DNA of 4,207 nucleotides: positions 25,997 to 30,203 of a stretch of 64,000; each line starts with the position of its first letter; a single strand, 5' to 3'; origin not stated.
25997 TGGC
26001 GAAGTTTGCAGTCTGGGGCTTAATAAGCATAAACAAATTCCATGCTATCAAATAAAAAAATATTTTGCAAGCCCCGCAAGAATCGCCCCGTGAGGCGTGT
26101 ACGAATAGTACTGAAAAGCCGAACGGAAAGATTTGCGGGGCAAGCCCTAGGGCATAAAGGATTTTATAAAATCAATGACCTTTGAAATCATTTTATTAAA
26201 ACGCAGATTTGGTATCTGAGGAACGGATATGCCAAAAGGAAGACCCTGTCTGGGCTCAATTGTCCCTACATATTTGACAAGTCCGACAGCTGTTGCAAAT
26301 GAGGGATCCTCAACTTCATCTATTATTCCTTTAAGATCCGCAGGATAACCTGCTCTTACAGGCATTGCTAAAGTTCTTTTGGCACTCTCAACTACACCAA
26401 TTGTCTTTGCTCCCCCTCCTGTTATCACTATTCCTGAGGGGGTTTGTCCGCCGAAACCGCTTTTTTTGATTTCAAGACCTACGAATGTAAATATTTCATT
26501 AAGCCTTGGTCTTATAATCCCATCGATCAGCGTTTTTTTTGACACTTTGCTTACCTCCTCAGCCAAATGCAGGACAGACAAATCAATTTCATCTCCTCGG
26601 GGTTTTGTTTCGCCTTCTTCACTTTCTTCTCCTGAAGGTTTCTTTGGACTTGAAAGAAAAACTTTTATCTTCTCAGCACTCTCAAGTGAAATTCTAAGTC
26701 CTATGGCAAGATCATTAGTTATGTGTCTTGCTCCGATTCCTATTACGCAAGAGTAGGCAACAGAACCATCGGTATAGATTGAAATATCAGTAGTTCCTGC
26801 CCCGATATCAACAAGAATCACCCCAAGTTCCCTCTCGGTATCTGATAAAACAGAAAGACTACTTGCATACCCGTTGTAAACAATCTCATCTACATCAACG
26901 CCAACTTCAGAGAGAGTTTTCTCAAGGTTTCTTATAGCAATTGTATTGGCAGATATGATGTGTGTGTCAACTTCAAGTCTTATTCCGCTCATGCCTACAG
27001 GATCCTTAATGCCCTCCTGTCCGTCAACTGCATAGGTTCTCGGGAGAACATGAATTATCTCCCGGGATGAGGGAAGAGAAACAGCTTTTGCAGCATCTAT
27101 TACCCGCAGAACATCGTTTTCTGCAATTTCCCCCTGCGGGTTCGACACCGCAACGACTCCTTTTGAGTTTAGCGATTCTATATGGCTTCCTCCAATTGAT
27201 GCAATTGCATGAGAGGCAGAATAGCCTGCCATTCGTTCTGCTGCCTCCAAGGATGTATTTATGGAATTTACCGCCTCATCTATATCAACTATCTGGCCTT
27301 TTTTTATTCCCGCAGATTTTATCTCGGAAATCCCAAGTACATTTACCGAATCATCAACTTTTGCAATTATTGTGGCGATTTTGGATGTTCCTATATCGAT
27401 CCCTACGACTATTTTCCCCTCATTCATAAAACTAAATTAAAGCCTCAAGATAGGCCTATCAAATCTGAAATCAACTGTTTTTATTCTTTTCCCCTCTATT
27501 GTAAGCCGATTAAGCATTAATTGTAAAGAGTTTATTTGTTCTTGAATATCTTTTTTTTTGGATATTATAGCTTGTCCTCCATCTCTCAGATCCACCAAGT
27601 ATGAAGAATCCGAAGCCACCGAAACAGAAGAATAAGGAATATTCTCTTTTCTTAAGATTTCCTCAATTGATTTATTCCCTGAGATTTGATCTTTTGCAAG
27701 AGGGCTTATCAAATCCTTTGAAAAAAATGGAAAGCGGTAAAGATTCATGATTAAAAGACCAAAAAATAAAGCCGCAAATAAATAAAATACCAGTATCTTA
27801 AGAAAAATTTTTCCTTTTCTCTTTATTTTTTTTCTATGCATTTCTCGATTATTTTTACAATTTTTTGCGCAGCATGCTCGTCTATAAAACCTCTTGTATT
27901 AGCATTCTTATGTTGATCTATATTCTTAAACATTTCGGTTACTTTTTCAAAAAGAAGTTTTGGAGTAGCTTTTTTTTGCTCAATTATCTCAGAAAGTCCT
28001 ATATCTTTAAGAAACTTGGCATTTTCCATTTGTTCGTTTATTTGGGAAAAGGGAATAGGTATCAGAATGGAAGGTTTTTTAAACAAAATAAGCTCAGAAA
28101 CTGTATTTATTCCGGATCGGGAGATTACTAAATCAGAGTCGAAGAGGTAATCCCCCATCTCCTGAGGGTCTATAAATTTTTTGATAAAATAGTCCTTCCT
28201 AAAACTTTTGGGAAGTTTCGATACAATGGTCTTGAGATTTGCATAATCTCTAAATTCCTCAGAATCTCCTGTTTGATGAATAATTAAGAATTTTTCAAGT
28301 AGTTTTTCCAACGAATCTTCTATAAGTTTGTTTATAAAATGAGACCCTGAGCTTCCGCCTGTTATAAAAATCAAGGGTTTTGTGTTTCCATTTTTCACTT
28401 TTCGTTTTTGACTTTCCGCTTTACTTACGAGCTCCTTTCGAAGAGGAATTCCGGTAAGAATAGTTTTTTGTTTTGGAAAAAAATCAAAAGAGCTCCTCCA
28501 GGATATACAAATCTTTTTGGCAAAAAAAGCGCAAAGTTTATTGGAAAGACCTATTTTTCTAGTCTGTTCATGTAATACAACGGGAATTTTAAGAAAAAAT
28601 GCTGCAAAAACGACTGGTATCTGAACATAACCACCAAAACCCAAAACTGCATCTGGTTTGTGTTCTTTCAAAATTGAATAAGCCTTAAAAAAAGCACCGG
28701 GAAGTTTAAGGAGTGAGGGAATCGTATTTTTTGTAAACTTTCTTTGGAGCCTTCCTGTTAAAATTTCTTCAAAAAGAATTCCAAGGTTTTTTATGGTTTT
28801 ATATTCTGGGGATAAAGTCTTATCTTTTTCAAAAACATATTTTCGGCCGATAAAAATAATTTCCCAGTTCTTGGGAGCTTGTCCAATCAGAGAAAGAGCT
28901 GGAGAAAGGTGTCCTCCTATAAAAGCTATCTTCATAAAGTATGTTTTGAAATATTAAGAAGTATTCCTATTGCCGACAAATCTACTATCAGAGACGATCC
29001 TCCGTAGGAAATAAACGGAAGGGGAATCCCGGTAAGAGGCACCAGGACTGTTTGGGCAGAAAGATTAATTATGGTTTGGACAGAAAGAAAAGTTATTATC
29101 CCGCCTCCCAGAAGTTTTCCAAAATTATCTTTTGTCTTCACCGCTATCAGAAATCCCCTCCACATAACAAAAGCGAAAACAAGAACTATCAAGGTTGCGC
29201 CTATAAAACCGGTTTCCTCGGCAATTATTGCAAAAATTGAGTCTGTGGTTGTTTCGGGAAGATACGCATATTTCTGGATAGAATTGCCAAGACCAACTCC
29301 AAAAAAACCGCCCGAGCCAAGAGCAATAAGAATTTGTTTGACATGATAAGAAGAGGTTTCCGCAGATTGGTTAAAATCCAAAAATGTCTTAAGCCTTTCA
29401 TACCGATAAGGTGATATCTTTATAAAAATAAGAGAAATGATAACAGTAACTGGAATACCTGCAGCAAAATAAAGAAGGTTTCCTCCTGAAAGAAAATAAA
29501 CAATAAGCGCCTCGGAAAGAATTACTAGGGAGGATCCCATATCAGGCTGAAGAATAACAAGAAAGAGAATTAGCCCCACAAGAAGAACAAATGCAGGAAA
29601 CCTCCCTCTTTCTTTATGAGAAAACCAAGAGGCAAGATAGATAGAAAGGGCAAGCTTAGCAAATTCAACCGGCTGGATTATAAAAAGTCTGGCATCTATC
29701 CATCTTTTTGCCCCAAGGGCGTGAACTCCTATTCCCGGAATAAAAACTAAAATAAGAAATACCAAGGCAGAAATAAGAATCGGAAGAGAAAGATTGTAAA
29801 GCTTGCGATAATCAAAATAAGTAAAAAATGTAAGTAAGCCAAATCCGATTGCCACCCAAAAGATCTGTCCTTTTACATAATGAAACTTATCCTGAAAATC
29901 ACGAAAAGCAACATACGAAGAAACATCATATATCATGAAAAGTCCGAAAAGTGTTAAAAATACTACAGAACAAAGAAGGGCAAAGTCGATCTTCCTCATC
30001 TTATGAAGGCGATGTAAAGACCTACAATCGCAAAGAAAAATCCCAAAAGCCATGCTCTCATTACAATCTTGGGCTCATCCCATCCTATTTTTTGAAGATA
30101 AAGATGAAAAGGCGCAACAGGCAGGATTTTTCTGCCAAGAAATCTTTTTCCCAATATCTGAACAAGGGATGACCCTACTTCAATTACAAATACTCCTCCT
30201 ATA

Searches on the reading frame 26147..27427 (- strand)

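Call 72: search_protein_families(library=ncbifam, proteins=[window:26147-27427:-], max_evalue=0.00001)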
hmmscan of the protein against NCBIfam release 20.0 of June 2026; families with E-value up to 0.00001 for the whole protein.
window:26147-27427:- (426 aa): 6 families
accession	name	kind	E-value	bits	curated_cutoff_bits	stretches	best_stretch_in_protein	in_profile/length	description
TIGR01174.1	ftsA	equivalog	9.6e-116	386.9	175.85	1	6-386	1-371/371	cell division protein FtsA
NF007009.0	PRK09472.1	equivalog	8.4e-77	259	409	1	3-387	6-386/420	cell division protein FtsA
NF011660.0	PRK15080.1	equivalog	7.6e-13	48.3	182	1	204-256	144-196/277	ethanolamine utilization protein EutJ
TIGR02529.1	EutJ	subfamily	1.5e-11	44.2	152.1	1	204-255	111-162/239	ethanolamine utilization protein EutJ family protein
TIGR01175.1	pilM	subfamily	2.2e-09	36.8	133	1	194-383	181-343/348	type IV pilus assembly protein PilM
NF045709.1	Amuc_1101_fam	equivalog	5.4e-09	35.4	650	1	170-256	151-232/608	Amuc_1101 family PilM-like pilus complex protein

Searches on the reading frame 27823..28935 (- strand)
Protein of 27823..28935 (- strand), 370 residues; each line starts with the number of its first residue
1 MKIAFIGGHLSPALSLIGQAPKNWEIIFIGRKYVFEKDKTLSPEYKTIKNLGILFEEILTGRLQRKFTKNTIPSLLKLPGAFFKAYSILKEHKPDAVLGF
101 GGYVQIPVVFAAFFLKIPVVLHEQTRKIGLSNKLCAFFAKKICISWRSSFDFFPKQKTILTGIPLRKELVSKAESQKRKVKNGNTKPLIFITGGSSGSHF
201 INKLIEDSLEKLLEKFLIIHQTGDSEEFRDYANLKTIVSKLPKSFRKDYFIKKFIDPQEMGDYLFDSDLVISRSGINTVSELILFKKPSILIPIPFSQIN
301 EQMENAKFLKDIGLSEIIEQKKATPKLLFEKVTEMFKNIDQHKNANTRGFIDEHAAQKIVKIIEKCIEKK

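Call 72: search_protein_families(library=ncbifam, proteins=[window:27823-28935:-], max_evalue=0.00001)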
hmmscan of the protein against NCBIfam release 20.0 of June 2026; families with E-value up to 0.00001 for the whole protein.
window:27823-28935:- (370 aa): 5 families
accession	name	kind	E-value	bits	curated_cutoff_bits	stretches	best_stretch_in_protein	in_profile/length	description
TIGR01133.1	murG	equivalog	2.3e-68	230.8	250.25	1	7-363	16-353/353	undecaprenyldiphospho-muramoylpentapeptide beta-N-acetylglucosaminyltransferase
NF009102.0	PRK12446.1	equivalog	5.6e-52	176.8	339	1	7-364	12-350/352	undecaprenyldiphospho-muramoylpentapeptide beta-N-acetylglucosaminyltransferase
TIGR00661.1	MJ1255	subfamily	3.3e-09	36.4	195.9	1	69-323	74-302/321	MJ1255/VC2487 family glycosyltransferase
NF041549.1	PssD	equivalog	3.3e-08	34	110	1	63-156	51-145/151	PssD/Cps14F family polysaccharide biosynthesis glycosyltransferase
TIGR01426.2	MGT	subfamily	8.1e-07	28.4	260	1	262-340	288-362/393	macrolide family glycosyltransferase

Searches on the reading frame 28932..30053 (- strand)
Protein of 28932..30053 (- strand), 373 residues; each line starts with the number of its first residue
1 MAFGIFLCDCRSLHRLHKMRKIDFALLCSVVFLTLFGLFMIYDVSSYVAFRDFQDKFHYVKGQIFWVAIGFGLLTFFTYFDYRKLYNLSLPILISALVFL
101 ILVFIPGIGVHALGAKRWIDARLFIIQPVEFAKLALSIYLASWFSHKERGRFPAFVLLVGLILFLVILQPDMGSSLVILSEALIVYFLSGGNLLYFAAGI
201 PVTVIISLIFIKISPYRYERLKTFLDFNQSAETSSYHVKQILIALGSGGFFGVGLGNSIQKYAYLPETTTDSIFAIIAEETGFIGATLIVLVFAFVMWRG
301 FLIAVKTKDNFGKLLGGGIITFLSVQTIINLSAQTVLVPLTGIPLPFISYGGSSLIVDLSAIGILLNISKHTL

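Call 72: search_protein_families(library=ncbifam, proteins=[window:28932-30053:-], max_evalue=0.00001)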
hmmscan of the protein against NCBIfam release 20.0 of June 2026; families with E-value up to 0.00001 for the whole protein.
window:28932-30053:- (373 aa): 6 families
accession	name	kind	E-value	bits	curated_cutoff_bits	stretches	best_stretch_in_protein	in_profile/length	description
TIGR02614.1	ftsW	equivalog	1.5e-101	340.1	337.5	1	23-371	1-356/357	putative lipid II flippase FtsW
TIGR02615.1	spoVE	exception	9.2e-93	311.5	448.8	1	23-370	1-354/354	stage V sporulation protein E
TIGR02210.1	rodA_shape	equivalog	2.2e-82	277.1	336.7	1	23-371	1-355/357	rod shape-determining protein RodA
NF008042.0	PRK10774.1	equivalog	7.2e-60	203.1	493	1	22-369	35-389/405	cell division protein FtsW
NF008060.0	PRK10794.1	equivalog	1.5e-45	155.8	590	1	20-371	14-362/370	peptidoglycan glycosyltransferase MrdB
NF037961.1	RodA_shape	subfamily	4.7e-38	131.6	150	2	228-357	266-396/415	rod shape-determining protein RodA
